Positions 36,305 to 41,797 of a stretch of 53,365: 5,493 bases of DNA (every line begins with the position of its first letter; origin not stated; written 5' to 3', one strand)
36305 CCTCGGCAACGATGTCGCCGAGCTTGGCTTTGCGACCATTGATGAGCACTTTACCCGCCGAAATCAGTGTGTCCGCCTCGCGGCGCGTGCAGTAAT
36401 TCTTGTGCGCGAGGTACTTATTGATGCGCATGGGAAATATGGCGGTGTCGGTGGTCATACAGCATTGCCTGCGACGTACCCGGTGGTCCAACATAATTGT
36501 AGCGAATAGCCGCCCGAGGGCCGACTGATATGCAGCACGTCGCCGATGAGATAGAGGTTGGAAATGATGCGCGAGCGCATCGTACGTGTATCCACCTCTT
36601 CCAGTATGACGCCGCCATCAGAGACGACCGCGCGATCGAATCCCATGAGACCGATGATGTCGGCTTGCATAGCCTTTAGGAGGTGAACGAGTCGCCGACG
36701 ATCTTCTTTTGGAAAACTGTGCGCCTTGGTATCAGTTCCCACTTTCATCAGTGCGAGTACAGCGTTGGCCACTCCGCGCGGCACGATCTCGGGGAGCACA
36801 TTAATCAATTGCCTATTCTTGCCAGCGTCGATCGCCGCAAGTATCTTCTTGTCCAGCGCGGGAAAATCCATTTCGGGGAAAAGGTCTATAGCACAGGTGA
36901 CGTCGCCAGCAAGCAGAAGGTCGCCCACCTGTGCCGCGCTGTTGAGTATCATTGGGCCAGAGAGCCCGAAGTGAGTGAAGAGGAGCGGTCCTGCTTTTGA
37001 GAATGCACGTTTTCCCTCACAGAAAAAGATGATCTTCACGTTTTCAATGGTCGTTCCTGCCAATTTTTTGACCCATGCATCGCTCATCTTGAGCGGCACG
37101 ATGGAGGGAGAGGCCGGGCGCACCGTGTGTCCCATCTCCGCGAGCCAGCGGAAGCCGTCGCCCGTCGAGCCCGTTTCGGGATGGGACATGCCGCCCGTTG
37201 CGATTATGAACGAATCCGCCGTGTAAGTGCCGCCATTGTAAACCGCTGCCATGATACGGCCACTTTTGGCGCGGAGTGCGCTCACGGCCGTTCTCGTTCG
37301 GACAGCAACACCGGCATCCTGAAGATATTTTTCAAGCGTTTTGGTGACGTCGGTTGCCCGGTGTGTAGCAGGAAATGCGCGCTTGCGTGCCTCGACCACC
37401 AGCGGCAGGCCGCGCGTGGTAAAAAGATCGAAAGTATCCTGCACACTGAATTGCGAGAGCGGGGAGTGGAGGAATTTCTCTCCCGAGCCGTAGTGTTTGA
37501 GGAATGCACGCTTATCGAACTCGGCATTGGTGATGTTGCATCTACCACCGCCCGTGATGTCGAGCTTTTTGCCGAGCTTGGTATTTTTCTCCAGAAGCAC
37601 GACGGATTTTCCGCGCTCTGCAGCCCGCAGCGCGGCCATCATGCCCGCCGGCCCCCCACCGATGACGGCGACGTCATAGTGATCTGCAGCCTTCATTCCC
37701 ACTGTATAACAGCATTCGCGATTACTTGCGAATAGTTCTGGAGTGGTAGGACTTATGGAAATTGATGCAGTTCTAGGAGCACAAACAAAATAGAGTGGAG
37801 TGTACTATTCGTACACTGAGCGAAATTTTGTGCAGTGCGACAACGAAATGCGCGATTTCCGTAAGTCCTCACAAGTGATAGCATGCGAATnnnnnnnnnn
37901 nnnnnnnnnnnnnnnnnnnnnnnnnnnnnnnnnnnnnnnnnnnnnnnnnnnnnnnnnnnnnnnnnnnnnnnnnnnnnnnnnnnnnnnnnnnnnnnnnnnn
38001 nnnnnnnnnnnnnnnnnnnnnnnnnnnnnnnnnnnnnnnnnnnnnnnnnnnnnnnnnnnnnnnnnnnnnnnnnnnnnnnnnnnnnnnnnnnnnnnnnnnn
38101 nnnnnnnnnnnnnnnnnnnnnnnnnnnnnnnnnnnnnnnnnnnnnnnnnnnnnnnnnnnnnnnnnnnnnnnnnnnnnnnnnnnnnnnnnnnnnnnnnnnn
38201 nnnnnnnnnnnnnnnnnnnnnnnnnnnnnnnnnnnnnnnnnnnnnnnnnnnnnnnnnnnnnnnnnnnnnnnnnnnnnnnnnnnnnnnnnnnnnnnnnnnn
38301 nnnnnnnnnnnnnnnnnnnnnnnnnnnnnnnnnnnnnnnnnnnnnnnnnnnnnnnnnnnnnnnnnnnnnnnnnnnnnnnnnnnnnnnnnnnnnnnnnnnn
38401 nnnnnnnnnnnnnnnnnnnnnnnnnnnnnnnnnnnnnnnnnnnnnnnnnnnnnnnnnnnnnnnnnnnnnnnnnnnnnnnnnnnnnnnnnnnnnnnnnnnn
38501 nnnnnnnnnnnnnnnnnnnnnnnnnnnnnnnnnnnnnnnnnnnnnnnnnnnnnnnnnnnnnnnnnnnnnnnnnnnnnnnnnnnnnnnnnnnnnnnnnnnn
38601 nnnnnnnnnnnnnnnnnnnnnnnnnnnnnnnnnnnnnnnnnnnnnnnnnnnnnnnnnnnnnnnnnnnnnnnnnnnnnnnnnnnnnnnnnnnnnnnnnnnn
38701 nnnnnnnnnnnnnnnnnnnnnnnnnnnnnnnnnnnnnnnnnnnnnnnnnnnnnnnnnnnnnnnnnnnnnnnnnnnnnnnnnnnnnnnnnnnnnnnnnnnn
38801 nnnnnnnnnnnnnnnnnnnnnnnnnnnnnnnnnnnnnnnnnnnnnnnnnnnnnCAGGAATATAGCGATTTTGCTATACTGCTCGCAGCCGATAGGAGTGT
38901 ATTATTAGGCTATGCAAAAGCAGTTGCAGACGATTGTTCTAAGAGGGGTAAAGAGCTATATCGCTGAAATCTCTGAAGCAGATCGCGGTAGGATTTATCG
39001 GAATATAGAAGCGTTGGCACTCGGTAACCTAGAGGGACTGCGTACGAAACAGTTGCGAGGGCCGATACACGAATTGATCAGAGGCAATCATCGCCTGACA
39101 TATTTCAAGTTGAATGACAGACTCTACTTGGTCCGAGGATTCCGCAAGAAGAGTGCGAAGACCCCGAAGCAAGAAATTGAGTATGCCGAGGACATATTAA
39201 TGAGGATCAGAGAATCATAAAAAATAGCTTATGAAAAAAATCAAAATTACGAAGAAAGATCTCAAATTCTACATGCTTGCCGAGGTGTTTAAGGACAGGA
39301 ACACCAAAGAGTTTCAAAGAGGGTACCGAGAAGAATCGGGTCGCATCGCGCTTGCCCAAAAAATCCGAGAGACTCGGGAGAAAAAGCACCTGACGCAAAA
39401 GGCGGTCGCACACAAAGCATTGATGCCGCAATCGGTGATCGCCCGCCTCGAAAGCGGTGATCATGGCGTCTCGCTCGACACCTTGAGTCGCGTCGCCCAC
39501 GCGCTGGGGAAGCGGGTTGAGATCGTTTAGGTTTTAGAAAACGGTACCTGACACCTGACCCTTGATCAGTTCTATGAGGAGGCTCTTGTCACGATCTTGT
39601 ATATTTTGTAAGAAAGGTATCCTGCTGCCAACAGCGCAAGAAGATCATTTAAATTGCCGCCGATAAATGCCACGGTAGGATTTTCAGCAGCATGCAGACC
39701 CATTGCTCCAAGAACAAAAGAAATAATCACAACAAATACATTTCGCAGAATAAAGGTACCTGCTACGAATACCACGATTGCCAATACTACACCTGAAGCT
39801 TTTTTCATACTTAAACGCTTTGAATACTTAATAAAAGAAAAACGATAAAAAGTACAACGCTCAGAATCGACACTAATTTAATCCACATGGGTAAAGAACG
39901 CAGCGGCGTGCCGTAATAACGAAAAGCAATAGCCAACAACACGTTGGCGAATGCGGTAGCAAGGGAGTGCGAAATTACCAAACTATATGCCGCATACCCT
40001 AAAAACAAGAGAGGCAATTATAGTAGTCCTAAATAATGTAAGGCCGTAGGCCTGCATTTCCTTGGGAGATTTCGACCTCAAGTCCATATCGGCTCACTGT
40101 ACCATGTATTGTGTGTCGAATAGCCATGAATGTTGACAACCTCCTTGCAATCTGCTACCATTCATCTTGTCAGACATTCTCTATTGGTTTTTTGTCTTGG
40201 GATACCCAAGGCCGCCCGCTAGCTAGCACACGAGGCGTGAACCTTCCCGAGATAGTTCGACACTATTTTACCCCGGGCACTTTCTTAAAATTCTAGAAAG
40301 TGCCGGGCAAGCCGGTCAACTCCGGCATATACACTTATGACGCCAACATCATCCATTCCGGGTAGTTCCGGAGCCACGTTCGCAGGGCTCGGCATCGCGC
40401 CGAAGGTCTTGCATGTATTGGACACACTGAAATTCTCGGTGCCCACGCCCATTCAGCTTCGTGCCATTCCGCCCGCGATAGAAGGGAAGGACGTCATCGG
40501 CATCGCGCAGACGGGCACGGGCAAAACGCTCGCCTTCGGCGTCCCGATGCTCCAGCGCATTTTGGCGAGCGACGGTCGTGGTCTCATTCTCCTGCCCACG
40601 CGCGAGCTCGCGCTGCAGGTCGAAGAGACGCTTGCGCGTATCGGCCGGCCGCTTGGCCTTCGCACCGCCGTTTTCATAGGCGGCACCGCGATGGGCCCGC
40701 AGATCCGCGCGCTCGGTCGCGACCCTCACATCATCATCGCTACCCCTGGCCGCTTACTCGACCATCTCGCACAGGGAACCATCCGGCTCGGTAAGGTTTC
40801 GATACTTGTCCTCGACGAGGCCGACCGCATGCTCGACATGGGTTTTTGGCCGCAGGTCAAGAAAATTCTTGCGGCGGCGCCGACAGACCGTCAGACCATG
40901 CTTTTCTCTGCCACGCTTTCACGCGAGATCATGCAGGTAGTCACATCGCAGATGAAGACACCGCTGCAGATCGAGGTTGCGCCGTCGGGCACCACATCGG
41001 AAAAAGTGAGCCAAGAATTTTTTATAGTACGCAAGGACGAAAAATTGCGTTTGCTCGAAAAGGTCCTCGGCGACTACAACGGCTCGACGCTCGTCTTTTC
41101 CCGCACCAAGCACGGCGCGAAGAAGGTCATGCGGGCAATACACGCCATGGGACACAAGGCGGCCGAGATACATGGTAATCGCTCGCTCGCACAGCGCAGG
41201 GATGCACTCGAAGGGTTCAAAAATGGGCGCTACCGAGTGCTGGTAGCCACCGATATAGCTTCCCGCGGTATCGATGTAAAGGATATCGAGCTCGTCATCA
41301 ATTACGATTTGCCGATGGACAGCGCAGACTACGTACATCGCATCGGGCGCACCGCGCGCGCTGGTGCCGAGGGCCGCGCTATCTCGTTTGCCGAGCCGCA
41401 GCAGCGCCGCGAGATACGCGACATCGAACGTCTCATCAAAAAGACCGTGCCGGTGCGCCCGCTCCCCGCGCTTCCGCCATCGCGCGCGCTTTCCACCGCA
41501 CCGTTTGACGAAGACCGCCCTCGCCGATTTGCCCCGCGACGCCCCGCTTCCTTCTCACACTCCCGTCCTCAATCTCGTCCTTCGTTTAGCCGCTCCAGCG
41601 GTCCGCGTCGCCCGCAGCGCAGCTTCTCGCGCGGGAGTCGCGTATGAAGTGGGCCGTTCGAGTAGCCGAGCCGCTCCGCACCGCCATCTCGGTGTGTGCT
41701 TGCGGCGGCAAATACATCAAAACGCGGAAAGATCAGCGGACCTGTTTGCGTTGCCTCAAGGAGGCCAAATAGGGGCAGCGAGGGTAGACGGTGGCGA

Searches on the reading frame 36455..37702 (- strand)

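Call 9: search_protein_families(library=pfam, proteins=[window:36455-37702:-], max_evalue=0.01)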
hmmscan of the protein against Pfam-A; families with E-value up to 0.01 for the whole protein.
window:36455-37702:- (415 aa): 16 families
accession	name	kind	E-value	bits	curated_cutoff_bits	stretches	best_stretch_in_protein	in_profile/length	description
PF03486.20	HI0933_like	-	2.4e-77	260.1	50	1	10-413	2-243/244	HI0933-like protein Rossmann domain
PF22780.1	HI0933_like_1st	-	2.3e-28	99.5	27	1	199-360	2-165/165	HI0933-like protein barrel and H2TH domain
PF00890.30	FAD_binding_2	-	3.3e-15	56.6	20.4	1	10-54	1-45/414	FAD binding domain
PF07992.20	Pyr_redox_2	-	6.6e-14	52.5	26.1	2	9-43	1-36/291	Pyridine nucleotide-disulphide oxidoreductase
PF01266.30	DAO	-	2.1e-13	51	27.9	2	10-44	1-35/353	FAD dependent oxidoreductase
PF12831.13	FAD_oxidored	-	2.5e-13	50.6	27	1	10-170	1-145/416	FAD dependent oxidoreductase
PF01494.25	FAD_binding_3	-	7.3e-10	39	22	1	9-158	2-141/349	FAD binding domain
PF13738.12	Pyr_redox_3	-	7.3e-10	39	30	2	85-177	46-140/305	Pyridine nucleotide-disulphide oxidoreductase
PF01134.28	GIDA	-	1.4e-07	31.3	22.1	1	10-42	1-33/391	Glucose inhibited division protein A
PF00070.33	Pyr_redox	-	3.5e-07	31.1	22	1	11-49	2-40/82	Pyridine nucleotide-disulphide oxidoreductase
PF13450.12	NAD_binding_8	-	1.2e-06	29.2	21.9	1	13-44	1-32/68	NAD(P)-binding Rossmann-like domain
PF01262.27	AlaDh_PNT_C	-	0.00064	19.6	23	1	8-58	28-79/214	Alanine dehydrogenase/PNT, C-terminal domain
PF13454.12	NAD_binding_9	-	0.0014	19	21.8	0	12-41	1-34/155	FAD-NAD(P)-binding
PF05834.18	Lycopene_cycl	-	0.002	17.7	23.4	1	10-42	1-35/380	Lycopene cyclase protein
PF01946.23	Thi4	-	0.0052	16.5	26.2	0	9-45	18-55/235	Thi4 family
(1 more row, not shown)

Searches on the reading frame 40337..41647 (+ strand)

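Call 9: search_protein_families(library=pfam, proteins=[window:40337-41647:+], max_evalue=0.01)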
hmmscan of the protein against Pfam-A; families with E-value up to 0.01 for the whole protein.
window:40337-41647:+ (436 aa): 3 families
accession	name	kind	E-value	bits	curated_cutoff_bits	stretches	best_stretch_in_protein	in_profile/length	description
PF00270.35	DEAD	-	1.6e-50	171.5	26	1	37-200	1-166/167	DEAD/DEAH box helicase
PF00271.37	Helicase_C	-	7.6e-30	103.8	23.5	1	236-343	2-110/110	Helicase conserved C-terminal domain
PF04851.21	ResIII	-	0.00029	21.2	22.5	1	56-195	29-163/164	Type III restriction enzyme, res subunit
